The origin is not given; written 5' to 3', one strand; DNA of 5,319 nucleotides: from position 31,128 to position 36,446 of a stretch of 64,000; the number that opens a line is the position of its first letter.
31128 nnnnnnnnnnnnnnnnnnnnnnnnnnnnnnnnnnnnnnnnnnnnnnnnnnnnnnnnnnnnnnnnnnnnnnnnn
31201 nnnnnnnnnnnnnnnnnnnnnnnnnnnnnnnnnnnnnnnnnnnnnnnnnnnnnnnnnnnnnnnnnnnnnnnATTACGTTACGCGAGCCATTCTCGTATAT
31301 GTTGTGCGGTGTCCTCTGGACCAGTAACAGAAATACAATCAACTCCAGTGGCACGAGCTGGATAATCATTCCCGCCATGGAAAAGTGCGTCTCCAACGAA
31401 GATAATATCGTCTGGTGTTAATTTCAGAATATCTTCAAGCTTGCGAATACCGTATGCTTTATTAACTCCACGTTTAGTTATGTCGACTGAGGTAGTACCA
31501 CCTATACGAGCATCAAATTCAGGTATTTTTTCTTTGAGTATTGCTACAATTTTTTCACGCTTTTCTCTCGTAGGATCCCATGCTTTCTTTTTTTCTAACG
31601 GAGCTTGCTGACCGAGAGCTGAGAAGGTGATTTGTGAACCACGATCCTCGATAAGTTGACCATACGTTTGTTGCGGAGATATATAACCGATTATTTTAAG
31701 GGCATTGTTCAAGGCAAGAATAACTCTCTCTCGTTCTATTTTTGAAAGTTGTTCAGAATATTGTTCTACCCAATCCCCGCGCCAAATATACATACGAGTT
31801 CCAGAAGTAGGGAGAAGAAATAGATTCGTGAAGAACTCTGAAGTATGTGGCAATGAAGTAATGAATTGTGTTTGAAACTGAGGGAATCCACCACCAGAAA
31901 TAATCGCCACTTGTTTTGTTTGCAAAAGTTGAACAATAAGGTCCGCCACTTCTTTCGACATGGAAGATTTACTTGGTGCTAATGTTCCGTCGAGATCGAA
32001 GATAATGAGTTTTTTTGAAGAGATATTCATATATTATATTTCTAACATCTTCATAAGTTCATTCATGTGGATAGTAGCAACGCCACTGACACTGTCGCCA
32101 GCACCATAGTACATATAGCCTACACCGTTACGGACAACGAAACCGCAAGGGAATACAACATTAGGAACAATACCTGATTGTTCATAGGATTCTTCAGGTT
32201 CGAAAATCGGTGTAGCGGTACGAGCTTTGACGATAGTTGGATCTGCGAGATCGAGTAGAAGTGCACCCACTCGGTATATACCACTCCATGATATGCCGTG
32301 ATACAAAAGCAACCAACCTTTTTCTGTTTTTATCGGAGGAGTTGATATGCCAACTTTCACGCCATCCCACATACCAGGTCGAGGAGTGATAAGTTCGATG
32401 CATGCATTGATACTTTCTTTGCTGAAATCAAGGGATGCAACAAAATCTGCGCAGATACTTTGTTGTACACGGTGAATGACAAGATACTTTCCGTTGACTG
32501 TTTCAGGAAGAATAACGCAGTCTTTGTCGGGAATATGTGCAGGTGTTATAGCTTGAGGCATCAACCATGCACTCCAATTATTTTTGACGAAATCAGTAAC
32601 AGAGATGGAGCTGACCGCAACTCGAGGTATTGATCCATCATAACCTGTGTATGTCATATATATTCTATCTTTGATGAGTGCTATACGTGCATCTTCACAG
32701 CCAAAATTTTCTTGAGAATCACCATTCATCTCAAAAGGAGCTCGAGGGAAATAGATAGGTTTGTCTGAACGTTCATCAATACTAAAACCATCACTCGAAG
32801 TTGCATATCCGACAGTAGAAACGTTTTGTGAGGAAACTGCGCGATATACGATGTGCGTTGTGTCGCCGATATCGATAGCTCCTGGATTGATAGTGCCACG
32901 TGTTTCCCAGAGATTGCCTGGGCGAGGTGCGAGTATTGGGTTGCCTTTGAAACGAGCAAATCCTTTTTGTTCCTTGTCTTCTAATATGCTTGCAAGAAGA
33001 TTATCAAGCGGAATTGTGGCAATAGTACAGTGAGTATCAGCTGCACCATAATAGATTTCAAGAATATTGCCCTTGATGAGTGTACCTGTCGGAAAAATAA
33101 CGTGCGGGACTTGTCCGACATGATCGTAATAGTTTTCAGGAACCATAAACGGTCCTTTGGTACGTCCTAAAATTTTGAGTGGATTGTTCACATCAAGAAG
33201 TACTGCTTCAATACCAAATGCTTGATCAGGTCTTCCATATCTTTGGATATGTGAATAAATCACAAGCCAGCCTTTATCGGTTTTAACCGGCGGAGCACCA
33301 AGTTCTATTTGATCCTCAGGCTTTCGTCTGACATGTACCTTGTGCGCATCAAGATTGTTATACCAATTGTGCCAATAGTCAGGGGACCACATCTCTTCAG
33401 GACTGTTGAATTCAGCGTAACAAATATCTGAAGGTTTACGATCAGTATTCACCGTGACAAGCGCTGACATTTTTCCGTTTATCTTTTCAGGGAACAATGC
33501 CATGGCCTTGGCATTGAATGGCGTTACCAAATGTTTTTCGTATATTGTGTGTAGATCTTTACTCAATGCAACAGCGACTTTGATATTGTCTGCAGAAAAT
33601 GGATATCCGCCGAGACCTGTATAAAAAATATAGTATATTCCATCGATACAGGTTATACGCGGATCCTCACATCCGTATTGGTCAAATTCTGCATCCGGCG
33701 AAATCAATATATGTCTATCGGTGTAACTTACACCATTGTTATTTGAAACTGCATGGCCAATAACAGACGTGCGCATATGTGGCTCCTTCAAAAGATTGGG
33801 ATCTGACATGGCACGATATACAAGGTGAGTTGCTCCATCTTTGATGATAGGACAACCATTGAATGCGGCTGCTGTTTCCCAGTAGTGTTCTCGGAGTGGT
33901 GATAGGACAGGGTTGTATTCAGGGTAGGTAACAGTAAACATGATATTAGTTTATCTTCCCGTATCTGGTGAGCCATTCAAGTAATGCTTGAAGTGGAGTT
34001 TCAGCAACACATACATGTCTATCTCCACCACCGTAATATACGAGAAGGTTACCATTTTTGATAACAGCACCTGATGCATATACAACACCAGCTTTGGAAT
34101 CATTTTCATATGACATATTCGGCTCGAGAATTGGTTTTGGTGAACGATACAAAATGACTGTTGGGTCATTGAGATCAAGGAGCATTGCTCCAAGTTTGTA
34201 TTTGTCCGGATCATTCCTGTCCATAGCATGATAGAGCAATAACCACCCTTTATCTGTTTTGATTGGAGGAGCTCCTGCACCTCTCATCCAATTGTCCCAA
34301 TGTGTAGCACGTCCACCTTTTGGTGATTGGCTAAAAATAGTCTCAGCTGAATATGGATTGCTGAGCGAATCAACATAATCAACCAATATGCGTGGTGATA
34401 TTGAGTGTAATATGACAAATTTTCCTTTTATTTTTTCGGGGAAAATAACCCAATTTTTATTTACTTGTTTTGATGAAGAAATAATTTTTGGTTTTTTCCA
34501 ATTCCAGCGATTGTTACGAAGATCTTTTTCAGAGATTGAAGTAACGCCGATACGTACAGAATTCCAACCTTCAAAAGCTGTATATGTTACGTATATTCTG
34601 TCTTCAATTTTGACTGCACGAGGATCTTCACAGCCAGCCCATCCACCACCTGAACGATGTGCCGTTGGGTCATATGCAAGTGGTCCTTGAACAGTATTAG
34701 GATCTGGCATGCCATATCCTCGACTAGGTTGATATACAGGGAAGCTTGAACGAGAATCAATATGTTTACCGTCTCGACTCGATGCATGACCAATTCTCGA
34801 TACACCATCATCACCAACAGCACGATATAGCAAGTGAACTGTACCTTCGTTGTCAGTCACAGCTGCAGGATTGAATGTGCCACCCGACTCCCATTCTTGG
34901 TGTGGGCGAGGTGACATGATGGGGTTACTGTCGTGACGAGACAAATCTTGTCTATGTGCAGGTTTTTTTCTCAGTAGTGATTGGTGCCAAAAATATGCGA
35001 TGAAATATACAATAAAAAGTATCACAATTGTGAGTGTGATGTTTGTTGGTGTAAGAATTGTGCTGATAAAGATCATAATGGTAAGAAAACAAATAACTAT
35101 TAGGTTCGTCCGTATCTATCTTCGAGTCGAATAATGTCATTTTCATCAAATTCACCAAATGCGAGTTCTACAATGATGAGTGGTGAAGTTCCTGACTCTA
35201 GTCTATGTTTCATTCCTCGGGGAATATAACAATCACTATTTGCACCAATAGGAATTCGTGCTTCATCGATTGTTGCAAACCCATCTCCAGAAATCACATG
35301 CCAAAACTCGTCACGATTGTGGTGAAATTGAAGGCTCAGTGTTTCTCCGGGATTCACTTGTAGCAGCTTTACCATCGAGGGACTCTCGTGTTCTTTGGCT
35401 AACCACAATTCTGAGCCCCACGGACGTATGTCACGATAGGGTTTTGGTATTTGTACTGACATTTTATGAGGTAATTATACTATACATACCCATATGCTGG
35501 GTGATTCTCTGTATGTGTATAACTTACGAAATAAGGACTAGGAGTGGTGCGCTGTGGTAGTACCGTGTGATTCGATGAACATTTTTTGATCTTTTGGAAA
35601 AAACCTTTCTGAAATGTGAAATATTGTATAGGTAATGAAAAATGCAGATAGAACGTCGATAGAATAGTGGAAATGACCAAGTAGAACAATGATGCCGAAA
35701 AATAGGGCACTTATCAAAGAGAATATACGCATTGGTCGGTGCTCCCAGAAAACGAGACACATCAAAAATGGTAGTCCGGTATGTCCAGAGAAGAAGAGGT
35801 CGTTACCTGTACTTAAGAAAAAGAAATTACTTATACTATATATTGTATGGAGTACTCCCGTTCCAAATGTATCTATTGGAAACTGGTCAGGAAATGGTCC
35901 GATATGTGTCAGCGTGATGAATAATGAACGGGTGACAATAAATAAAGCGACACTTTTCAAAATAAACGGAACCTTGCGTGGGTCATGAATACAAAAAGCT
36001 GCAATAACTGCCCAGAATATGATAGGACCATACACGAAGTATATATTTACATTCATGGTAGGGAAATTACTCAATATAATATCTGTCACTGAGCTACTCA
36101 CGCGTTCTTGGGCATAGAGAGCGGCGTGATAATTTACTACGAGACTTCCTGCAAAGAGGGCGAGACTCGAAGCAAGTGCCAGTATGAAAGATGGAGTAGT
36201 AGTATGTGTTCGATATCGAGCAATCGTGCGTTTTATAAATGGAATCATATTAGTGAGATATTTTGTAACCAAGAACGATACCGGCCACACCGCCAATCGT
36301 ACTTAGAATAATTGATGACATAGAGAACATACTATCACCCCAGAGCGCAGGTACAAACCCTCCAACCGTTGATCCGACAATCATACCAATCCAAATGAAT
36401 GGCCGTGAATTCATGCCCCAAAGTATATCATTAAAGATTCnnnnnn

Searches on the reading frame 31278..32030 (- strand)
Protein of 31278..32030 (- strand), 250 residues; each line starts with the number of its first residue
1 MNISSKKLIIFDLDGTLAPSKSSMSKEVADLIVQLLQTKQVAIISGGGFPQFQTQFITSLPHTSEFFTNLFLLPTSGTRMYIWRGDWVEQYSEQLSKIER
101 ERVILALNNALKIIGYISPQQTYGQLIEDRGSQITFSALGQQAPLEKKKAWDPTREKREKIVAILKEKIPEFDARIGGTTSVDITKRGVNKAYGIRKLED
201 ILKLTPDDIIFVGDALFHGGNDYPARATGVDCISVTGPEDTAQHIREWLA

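Call 47: search_protein_families(library=pfam, proteins=[window:31278-32030:-], max_evalue=0.001)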
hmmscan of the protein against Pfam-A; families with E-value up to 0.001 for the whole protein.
window:31278-32030:- (250 aa): 3 families
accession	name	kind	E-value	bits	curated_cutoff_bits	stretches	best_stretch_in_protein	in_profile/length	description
PF03332.19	PMM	-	7.8e-15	55.7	22.4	1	35-249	8-219/221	Eukaryotic phosphomannomutase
PF08282.18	Hydrolase_3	-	1e-10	42.3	20.9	1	9-215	1-212/255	haloacid dehalogenase-like hydrolase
PF00702.32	Hydrolase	-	1.2e-06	29.4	26.4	1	7-216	2-181/191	haloacid dehalogenase-like hydrolase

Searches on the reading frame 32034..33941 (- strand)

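Call 47: search_protein_families(library=pfam, proteins=[window:32034-33941:-], max_evalue=0.001)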
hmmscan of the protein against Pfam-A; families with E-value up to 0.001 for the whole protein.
window:32034-33941:- (635 aa): 1 family
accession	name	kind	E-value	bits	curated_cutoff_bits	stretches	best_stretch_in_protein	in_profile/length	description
PF04041.19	Glyco_hydro_130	-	1.9e-92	310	26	2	352-634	37-319/320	beta-1,4-mannooligosaccharide phosphorylase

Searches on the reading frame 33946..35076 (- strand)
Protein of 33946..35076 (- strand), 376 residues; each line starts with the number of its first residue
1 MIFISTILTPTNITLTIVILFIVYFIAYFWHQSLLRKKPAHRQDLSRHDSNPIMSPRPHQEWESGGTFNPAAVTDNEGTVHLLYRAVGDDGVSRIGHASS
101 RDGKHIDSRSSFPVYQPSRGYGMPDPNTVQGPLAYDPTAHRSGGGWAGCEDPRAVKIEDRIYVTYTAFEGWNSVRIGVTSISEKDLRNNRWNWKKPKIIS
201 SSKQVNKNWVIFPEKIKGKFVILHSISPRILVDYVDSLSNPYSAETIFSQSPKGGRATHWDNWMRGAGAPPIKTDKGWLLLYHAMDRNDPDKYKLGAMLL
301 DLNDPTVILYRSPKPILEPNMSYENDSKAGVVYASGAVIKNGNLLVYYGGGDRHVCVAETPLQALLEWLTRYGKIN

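Call 47: search_protein_families(library=pfam, proteins=[window:33946-35076:-], max_evalue=0.001)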
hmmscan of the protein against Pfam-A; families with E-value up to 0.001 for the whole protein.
window:33946-35076:- (376 aa): 1 family
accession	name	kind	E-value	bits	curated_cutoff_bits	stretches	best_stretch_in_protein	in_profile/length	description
PF04041.19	Glyco_hydro_130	-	3.7e-41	141.6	26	1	147-370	97-319/320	beta-1,4-mannooligosaccharide phosphorylase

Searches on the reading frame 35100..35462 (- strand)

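Call 80: search_protein_families(library=pfam, proteins=[window:35100-35462:-], max_evalue=0.001)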
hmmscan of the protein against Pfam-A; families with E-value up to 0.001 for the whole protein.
window:35100-35462:- (120 aa): 2 families
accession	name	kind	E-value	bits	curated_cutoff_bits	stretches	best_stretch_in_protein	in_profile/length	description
PF01050.24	MannoseP_isomer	-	4.5e-21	75.6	23.6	1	12-115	13-116/116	Mannose-6-phosphate isomerase C-terminal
PF07883.17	Cupin_2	-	2.6e-08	33.9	27.2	1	34-95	3-64/70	Cupin domain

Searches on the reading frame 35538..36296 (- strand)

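Call 47: search_protein_families(library=pfam, proteins=[window:35538-36296:-], max_evalue=0.001)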
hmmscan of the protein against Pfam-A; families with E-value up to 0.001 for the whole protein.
window:35538-36296:- (252 aa): 1 family
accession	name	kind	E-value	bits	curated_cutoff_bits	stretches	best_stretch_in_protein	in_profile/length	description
PF14360.12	PAP2_C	-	9.6e-12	45.7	27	1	165-228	3-71/74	PAP2 superfamily C-terminal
